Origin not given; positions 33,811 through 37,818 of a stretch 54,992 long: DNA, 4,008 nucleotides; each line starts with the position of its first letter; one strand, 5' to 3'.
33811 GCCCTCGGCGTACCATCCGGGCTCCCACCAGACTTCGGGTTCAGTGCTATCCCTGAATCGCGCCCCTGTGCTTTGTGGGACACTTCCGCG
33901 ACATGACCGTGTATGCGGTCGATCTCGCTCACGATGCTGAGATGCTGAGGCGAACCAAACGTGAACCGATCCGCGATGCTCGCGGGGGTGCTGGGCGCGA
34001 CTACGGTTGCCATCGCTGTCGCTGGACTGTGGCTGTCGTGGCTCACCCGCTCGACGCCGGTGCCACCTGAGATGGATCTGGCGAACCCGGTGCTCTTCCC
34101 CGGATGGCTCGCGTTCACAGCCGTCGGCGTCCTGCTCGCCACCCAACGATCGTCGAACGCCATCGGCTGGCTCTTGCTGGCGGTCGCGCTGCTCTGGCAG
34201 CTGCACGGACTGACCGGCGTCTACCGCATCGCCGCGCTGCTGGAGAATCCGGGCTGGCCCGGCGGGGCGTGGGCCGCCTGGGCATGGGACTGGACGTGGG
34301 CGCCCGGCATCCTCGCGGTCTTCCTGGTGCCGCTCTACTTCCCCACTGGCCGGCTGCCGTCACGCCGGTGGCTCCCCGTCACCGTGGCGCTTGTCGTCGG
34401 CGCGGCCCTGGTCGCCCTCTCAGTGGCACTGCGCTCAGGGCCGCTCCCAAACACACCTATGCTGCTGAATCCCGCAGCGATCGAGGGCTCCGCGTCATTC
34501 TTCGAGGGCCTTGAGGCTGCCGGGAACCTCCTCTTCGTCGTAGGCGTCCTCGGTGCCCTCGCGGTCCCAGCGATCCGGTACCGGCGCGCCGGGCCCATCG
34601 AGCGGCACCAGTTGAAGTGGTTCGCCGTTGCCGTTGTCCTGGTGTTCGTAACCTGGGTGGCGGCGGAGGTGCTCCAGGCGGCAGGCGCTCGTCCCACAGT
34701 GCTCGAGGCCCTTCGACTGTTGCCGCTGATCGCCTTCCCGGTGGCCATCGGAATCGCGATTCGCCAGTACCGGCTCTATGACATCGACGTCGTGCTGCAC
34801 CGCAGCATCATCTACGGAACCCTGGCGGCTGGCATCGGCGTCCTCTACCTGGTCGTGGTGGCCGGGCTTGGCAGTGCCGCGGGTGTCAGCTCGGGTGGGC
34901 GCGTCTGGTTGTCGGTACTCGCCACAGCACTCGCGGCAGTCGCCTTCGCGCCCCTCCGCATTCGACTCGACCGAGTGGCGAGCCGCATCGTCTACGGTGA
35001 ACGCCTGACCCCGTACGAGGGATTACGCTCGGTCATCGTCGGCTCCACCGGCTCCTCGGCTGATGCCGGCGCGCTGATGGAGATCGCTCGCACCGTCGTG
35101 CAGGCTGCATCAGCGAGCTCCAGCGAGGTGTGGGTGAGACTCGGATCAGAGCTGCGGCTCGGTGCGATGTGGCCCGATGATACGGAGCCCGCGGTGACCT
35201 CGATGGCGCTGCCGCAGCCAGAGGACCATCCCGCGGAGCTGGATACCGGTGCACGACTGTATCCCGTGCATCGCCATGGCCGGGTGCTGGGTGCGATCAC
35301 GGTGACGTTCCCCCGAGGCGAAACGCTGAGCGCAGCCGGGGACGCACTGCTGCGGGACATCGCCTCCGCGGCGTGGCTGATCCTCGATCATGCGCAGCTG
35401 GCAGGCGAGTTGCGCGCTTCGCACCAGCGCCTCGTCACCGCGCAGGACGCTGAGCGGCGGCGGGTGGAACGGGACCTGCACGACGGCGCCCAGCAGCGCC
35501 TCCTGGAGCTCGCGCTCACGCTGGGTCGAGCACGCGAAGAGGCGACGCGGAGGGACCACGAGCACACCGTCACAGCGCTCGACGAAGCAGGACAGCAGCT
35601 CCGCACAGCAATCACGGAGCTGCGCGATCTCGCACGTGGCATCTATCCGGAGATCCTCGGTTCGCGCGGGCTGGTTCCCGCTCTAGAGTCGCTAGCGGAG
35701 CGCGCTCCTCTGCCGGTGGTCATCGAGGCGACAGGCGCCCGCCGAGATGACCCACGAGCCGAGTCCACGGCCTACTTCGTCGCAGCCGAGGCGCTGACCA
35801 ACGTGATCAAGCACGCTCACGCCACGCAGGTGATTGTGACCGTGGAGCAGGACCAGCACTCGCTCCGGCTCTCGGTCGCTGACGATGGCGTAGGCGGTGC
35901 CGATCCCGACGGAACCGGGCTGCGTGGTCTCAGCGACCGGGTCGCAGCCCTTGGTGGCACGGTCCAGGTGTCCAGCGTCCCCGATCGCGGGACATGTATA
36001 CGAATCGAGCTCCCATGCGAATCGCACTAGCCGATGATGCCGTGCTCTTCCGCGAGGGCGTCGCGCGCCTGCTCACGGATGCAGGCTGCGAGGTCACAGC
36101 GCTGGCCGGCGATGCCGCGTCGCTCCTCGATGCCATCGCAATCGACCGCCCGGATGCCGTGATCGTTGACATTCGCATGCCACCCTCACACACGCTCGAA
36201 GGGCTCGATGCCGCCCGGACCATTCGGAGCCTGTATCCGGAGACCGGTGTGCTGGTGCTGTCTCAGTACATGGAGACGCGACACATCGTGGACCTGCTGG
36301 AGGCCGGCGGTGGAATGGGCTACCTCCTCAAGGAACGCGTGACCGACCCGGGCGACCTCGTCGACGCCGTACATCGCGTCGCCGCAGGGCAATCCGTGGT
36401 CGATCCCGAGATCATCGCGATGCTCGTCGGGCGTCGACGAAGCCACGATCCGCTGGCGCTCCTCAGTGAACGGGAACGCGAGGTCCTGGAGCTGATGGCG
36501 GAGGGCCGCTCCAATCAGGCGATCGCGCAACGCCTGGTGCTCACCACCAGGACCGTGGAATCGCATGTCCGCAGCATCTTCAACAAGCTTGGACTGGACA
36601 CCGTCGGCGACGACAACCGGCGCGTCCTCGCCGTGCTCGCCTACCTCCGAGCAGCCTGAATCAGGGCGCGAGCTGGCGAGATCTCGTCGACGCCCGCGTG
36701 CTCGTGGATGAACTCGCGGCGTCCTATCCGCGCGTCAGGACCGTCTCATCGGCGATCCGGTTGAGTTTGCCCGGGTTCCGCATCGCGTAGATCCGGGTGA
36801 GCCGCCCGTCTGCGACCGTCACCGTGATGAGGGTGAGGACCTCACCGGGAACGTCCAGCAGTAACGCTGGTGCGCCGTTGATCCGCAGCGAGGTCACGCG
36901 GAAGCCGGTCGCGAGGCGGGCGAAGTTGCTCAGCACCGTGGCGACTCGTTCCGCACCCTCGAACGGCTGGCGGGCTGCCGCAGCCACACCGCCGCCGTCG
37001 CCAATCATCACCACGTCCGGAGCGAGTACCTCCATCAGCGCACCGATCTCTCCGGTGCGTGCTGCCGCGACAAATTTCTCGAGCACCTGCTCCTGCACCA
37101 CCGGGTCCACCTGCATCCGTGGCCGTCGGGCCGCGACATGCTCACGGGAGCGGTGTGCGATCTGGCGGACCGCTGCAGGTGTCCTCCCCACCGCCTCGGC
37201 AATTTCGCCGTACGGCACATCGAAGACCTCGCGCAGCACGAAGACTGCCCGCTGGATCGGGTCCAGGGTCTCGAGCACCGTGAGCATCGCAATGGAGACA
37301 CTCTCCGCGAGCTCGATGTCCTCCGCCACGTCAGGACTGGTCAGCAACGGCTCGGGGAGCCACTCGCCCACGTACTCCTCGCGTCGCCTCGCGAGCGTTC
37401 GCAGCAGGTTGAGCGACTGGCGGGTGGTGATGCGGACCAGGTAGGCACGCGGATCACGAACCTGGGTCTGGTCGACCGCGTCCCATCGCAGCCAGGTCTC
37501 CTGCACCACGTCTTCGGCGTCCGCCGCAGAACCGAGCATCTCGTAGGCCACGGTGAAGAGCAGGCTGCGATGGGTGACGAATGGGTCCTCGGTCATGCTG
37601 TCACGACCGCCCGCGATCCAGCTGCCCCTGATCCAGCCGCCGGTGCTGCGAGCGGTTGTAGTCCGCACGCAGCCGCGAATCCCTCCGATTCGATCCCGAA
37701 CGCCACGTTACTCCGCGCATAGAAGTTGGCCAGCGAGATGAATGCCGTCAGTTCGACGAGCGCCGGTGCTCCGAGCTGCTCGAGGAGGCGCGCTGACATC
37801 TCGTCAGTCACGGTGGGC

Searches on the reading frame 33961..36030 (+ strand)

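Call 35: search_protein_families(library=pfam, proteins=[window:33961-36030:+], max_evalue=0.000001)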
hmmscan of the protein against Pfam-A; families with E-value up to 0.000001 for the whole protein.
window:33961-36030:+ (689 aa): 2 families
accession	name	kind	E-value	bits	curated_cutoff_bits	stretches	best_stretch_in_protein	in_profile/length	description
PF02518.31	HATPase_c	-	1.2e-10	42.2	26.4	1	605-686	7-109/111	Histidine kinase-, DNA gyrase B-, and HSP90-like ATPase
PF07730.19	HisKA_3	-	1.3e-10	42.1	24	1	498-564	1-66/68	Histidine kinase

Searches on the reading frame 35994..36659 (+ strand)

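Call 35: search_protein_families(library=pfam, proteins=[window:35994-36659:+], max_evalue=0.000001)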
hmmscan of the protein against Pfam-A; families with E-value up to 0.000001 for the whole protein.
window:35994-36659:+ (221 aa): 2 families
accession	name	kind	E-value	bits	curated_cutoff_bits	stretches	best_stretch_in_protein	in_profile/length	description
PF00072.30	Response_reg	-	2.4e-16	60.3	30.2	1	10-126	1-110/111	Response regulator receiver domain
PF00196.25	GerE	-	4.1e-16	58.8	23.5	1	156-201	2-47/57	Bacterial regulatory proteins, luxR family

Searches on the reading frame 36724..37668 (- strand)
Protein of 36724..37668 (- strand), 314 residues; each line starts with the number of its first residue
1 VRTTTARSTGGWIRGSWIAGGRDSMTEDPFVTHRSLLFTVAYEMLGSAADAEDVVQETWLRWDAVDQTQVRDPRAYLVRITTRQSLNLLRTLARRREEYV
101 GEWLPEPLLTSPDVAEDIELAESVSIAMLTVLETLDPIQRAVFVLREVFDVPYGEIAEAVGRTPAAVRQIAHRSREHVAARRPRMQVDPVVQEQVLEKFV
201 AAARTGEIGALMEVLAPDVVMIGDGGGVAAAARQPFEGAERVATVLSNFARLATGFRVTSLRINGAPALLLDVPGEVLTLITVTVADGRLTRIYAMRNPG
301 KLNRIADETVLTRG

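Call 35: search_protein_families(library=pfam, proteins=[window:36724-37668:-], max_evalue=0.000001)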
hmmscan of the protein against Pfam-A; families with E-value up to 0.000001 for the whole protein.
window:36724-37668:- (314 aa): 2 families
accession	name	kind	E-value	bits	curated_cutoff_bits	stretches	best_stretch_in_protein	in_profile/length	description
PF04542.20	Sigma70_r2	-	9.8e-15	54.6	24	1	32-94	4-70/71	Sigma-70 region 2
PF08281.18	Sigma70_r4_2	-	9.8e-13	48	25.7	1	127-177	3-53/54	Sigma-70, region 4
